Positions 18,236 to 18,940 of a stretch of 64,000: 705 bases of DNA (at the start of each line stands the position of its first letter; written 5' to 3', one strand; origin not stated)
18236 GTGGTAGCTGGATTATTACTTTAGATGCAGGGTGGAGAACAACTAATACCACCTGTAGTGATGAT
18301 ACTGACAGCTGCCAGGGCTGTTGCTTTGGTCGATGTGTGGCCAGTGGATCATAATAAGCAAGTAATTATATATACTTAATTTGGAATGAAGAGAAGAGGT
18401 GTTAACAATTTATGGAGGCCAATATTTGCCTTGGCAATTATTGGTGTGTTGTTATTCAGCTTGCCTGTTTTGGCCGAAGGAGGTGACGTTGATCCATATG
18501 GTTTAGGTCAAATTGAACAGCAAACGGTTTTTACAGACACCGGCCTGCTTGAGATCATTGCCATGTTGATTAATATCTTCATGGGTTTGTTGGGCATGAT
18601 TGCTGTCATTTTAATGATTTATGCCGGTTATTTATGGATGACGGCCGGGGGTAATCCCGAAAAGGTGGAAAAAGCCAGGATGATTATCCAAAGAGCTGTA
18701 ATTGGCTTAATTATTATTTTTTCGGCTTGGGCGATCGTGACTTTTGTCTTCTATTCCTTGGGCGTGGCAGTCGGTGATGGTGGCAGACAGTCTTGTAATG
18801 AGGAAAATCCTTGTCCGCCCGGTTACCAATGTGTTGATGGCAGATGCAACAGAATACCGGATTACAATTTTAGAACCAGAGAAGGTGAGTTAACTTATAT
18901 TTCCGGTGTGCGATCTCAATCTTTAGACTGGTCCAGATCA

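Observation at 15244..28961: Four-gene cell-surface module: two giant pilin-anchored Cys-rich proteins plus two PE-linker/TSP3-repeat membrane proteins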

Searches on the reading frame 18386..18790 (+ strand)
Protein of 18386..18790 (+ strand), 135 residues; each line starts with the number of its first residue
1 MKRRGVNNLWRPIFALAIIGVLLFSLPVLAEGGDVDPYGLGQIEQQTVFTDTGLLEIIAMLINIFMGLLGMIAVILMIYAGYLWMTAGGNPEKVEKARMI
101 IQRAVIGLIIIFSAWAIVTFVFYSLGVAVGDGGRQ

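Call 45: find_related_loci(query=A2, collection=genome_contigs, flank=10000)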
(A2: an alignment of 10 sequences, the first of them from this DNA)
Query A2 (133 aa) in genome_contigs; peptide patterns used: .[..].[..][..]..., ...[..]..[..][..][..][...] (x = any residue, [..] = any of these).
599 stretches matched a pattern (row limit reached: there are more); 557 encode a relative of the query (tblastn E <= 1e-3); the best 80 are kept; 80 distinct loci.
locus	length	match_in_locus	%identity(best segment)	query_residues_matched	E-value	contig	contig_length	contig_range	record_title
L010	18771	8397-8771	42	12-133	4e-28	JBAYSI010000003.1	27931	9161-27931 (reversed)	MAG: Patescibacteria group bacterium isolate SO_2016_LW2_67 scaffold02886_LW138R_2016, whole genome shotgun sequence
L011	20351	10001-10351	44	13-128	1e-26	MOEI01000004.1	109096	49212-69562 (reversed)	MAG: bacterium CG10_46_32 isolate CG10_46_32 CG10_big_fil_rev_8_21_14_0.10_scaffold_242, whole genome shotgun sequence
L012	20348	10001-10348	48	15-132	2e-25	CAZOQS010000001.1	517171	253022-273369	MAG TPA_asm: uncultured Gammaproteobacteria bacterium isolate SRP296810_co1_165 genome assembly, contig: NODE_3_length_5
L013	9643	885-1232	48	15-132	2e-25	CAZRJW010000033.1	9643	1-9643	MAG TPA_asm: uncultured Gammaproteobacteria bacterium isolate SRP285395_co1_374 genome assembly, contig: NODE_12010_leng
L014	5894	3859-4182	47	16-125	4e-25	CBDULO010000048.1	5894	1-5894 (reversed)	MAG TPA_asm: uncultured bacterium isolate SRR18550247_binner12_Refined_17 genome assembly, contig: ERZ25074849.1146, who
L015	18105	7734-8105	46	7-125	3e-25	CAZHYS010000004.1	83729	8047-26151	MAG TPA_asm: uncultured Gammaproteobacteria bacterium isolate SRP263991_co7_334 genome assembly, contig: NODE_196_length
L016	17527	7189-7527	46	22-132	1e-24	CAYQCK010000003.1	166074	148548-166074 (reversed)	MAG TPA_asm: uncultured Gammaproteobacteria bacterium isolate binchicken_co20_219 genome assembly, contig: NODE_208_leng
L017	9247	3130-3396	53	39-128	2e-24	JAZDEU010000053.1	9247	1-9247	MAG: bacterium isolate MEGAHIT-group-0.164 k141_15550544, whole genome shotgun sequence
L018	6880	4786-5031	55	50-131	3e-24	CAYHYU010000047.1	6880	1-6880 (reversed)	MAG TPA_asm: uncultured Gammaproteobacteria bacterium isolate ERP119705_co15_619 genome assembly, contig: NODE_13955_len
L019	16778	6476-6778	46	22-125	6e-24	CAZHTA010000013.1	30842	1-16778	MAG TPA_asm: uncultured Gammaproteobacteria bacterium isolate SRP272421_co2_50 genome assembly, contig: NODE_3331_length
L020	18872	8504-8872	44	12-133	1e-23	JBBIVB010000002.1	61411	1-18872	MAG: Candidatus Veblenbacteria bacterium isolate PBS170224_bin_67 NODE_39_length_61411_cov_5.346013, whole genome shotgu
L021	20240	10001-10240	54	54-133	1e-23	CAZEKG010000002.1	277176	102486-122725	MAG TPA_asm: uncultured Gammaproteobacteria bacterium isolate SRP170004_co1_594 genome assembly, contig: NODE_37_length_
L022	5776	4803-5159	46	15-130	1e-23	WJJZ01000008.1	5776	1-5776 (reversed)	MAG: Candidatus Magasanikiibacteriota bacterium isolate Bin_289 k141_1206806, whole genome shotgun sequence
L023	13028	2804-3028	49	57-131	1e-23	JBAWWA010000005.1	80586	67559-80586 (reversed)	MAG: bacterium isolate ELA025 MAG025_5, whole genome shotgun sequence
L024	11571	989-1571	45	26-125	1e-23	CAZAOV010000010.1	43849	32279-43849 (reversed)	MAG TPA_asm: uncultured Gammaproteobacteria bacterium isolate SRP141376_co3_225 genome assembly, contig: NODE_2108_lengt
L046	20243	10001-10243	56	45-125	2e-22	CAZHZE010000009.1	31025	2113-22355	MAG TPA_asm: uncultured Gammaproteobacteria bacterium isolate SRP263991_co7_529 genome assembly, contig: NODE_1919_lengt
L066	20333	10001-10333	45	20-125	1e-21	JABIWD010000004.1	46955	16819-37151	MAG: Candidatus Uhrbacteria bacterium isolate SI072_bin87 k141_3214410, whole genome shotgun sequence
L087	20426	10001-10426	40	2-130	2e-21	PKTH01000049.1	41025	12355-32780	MAG: Candidatus Parcubacteria bacterium isolate BM507 sc_510, whole genome shotgun sequence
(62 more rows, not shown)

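Call 53: search_solved_structures(query=A2, max_evalue=10, show_alignments=2)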
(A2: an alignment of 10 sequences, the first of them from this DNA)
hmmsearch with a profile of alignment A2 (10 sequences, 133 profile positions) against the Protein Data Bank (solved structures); distinct sequences matched with E-value up to 10: 3.
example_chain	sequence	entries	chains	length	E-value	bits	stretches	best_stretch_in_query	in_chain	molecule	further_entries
5o9h_A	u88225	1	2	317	0.52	13.4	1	49-126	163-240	C5a anaphylatoxin chemotactic receptor 1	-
8hdv_A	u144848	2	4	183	0.7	13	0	37-79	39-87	De novo design cavitated protein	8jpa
7rmy_A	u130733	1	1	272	1.9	11.6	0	88-105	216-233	De Novo designed tunable homodimer, D_3-337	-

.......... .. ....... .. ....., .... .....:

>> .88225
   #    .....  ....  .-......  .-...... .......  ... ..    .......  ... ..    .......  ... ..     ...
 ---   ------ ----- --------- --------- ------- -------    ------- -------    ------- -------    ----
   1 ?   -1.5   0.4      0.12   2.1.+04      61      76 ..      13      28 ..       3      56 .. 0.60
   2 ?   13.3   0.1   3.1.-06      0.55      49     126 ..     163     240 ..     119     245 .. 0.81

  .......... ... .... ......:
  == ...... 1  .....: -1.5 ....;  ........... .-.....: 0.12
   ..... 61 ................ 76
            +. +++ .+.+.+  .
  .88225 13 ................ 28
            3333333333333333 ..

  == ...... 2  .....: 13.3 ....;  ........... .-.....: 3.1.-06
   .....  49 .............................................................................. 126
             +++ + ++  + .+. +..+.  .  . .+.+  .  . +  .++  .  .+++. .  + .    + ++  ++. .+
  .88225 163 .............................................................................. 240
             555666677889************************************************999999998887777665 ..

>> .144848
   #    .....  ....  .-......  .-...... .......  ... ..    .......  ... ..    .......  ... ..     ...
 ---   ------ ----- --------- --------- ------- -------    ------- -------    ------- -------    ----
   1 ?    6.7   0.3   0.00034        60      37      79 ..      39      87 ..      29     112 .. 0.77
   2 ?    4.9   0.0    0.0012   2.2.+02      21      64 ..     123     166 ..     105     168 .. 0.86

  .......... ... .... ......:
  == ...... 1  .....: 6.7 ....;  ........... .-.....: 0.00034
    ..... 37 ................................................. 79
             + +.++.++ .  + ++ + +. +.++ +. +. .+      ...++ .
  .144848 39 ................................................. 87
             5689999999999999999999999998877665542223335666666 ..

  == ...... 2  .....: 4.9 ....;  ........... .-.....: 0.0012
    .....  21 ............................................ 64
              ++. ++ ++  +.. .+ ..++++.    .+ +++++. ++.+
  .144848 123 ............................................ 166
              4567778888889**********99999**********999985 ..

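Call 57: search_dna_similar(query=window:18386-18790:+, collection=plasmids, mode=protein, max_evalue=10, max_rows=20)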
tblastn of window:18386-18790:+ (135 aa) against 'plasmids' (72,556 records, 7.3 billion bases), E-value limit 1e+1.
Records with a match: 5; places in all: 5; records where one place covers at least 80% of the query: 0.
Best place of each record, by identity: <60% 5.
By first word of the organism name: Bacillus 2; Latilactobacillus 1; halophilic 1; Pontibacillus 1.
By predicted mobility (MOB-suite, as given by PLSDB): non-mobilizable 4; mobilizable 1.
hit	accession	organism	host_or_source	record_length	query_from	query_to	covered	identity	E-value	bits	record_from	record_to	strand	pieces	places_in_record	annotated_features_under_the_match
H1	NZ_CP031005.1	Latilactobacillus curvatus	fermented food product,raw fermented ...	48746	28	126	73%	28.3%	4e-2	40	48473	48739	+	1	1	pilin | hypothetical protein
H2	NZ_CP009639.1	Bacillus cereus 03BB108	Dust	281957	27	121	70%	28.3%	5e+0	34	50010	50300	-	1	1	hypothetical protein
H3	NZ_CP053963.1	Bacillus cereus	-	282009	27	121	70%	28.3%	5e+0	34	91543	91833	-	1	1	hypothetical protein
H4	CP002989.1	halophilic archaeon DL31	-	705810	48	114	50%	35.3%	9e+0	33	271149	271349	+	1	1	hypothetical protein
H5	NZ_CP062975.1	Pontibacillus sp. ALD_SL1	mangrove mud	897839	45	118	55%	29.8%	9e-3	42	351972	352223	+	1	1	Mbov_0395 family pilin-like conjugal transfer protein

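Call 67: search_protein_families(library=pfam, proteins=[L046:4363-7320:-, L046:1526-2872:+, L046:3132-4283:+, L046:18061-19509:-, L087:5102-6724:-, L087:1334-2704:-, L087:17640-18989:-, L066:6653-8047:+, L066:5743-6651:+, L066:538-1911:+], max_evalue=0.001)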
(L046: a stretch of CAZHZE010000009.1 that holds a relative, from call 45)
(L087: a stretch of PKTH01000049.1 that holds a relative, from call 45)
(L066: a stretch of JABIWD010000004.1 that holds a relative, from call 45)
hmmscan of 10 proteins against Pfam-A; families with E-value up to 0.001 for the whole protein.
L046:4363-7320:- (985 aa): 3 families
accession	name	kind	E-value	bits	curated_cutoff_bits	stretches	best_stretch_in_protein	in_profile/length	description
PF00912.28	Transgly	-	5.1e-60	202.4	27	1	114-285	6-177/178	Transglycosylase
PF00905.27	Transpeptidase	-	5.9e-22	78.7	22.1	1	376-654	3-298/299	Penicillin binding protein transpeptidase domain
PF17957.7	Big_7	-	4.8e-16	59.6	24.1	1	777-845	1-70/70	Bacterial Ig domain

L046:1526-2872:+ (448 aa): 9 families
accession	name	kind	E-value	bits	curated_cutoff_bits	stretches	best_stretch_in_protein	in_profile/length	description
PF00308.24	Bac_DnaA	-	3.8e-69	232.4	23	1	113-271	1-161/162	Bacterial DnaA ATPAse domain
PF08299.17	Bac_DnaA_C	-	1.2e-28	99.4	31.5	1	357-424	2-69/69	Bacterial dnaA protein helix-turn-helix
PF11638.13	DnaA_N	-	4e-13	49.3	24.6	1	5-65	2-63/65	DnaA N-terminal domain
PF00004.35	AAA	-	6e-09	36.9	21.2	1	150-266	2-128/131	ATPase family associated with various cellular activities (AAA)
PF01695.23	IstB_IS21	-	8.5e-09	35.7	24.1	1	149-249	95-194/238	IstB-like ATP binding protein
PF01637.24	ATPase_2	-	8.4e-06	26.2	33.2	1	145-258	19-126/225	ATPase domain predominantly from Archaea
PF13173.12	AAA_14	-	7.6e-05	23.2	27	1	147-240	3-88/129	AAA domain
PF13401.12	AAA_22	-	0.00013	22.8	27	0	148-181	7-40/130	AAA domain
PF00910.28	RNA_helicase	-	0.00044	21.1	21.5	0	150-246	2-84/105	RNA helicase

L046:3132-4283:+ (383 aa): 3 families
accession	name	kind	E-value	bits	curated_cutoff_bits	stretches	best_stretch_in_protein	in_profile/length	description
PF02767.21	DNA_pol3_beta_2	-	4.7e-29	101.5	27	1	138-258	4-116/116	DNA polymerase III beta subunit, central domain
PF02768.20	DNA_pol3_beta_3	-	6.1e-25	87.8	27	1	261-381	2-120/121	DNA polymerase III beta subunit, C-terminal domain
PF00712.24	DNA_pol3_beta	-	2.3e-23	83.1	24.4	2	17-126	9-120/120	DNA polymerase III beta subunit, N-terminal domain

L046:18061-19509:- (482 aa): 2 families
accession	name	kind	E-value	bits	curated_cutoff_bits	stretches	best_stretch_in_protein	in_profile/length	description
PF13440.11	Polysacc_synt_3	-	2.7e-23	83.1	23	1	44-337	1-290/293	Polysaccharide biosynthesis protein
PF01943.22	Polysacc_synt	-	6.7e-23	81.9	28.2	1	22-286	3-271/274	Polysaccharide biosynthesis protein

L087:5102-6724:- (540 aa): 0 families

L087:1334-2704:- (456 aa): 1 family
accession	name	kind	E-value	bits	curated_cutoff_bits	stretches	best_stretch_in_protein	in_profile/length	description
PF13489.12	Methyltransf_23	-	1.1e-05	25.6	27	1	262-374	2-95/164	Methyltransferase domain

L087:17640-18989:- (449 aa): 1 family
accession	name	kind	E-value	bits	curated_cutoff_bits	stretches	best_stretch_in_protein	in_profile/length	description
PF04932.20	Wzy_C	-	1.5e-14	54.5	31.7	1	211-378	2-149/149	O-Antigen ligase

L066:6653-8047:+ (464 aa): 2 families
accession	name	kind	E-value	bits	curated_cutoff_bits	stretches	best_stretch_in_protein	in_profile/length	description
PF01547.30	SBP_bac_1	-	1.7e-24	87.8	26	1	50-382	6-305/307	Bacterial extracellular solute-binding protein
PF13416.11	SBP_bac_8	-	2.8e-21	77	27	1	54-401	1-267/279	Bacterial extracellular solute-binding protein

L066:5743-6651:+ (302 aa): 2 families
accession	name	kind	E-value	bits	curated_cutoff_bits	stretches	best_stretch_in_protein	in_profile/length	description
PF00483.29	NTP_transferase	-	3.6e-24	86.1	21.2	1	23-280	1-239/245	Nucleotidyl transferase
PF12804.13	NTP_transf_3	-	0.00013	22.6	27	1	24-170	1-117/160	MobA-like NTP transferase domain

L066:538-1911:+ (457 aa): 1 family
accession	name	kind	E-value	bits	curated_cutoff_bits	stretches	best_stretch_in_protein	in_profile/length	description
PF04932.20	Wzy_C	-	4.9e-19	69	31.7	1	234-366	5-149/149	O-Antigen ligase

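Call 99: get_annotated_region(hit=H5, flank=9000)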
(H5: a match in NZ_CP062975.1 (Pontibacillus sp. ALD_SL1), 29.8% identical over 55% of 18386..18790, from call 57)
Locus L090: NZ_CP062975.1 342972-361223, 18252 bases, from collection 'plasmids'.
description: Pontibacillus sp. ALD_SL1 plasmid unnamed, complete sequence
organism: Pontibacillus sp. ALD_SL1 (NCBI taxid 2777185)
taxonomy: Bacteria; Bacillota; Bacilli; Bacillales; Bacillaceae; Pontibacillus; Pontibacillus sp. ALD SL1
host: -; source: mangrove mud; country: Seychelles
typing (MOB-suite, as given by PLSDB): non-mobilizable
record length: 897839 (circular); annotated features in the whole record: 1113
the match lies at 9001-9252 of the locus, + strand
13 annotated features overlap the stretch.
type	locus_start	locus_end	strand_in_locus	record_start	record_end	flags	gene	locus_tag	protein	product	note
CDS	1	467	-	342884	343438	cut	-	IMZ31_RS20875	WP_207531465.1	hypothetical protein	-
CDS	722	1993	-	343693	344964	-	-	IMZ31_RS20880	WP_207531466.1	hypothetical protein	-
CDS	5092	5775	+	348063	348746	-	-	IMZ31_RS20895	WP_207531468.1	chemotaxis protein CheW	GO:0006935 - chemotaxis [Evidence IEA]; GO:0007165 - signal transduction [Evidence IEA]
CDS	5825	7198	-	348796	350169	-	-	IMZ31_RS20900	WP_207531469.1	hypothetical protein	-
CDS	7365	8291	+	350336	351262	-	-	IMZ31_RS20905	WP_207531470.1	hypothetical protein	-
CDS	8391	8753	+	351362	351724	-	-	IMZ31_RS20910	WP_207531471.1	hypothetical protein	-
CDS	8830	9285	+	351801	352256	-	-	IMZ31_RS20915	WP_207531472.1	Mbov_0395 family pilin-like conjugal transfer protein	-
CDS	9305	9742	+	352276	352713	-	-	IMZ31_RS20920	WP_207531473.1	hypothetical protein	-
CDS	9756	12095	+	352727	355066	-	-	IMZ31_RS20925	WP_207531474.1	hypothetical protein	-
CDS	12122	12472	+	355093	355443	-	-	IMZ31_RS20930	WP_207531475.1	hypothetical protein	-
CDS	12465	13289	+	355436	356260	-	-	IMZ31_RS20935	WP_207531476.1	hypothetical protein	-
CDS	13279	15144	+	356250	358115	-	-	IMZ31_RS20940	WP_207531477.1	VirB4-like conjugal transfer ATPase, CD1110 family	-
CDS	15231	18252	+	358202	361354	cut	-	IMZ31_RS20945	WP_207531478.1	peptidoglycan DD-metalloendopeptidase family protein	-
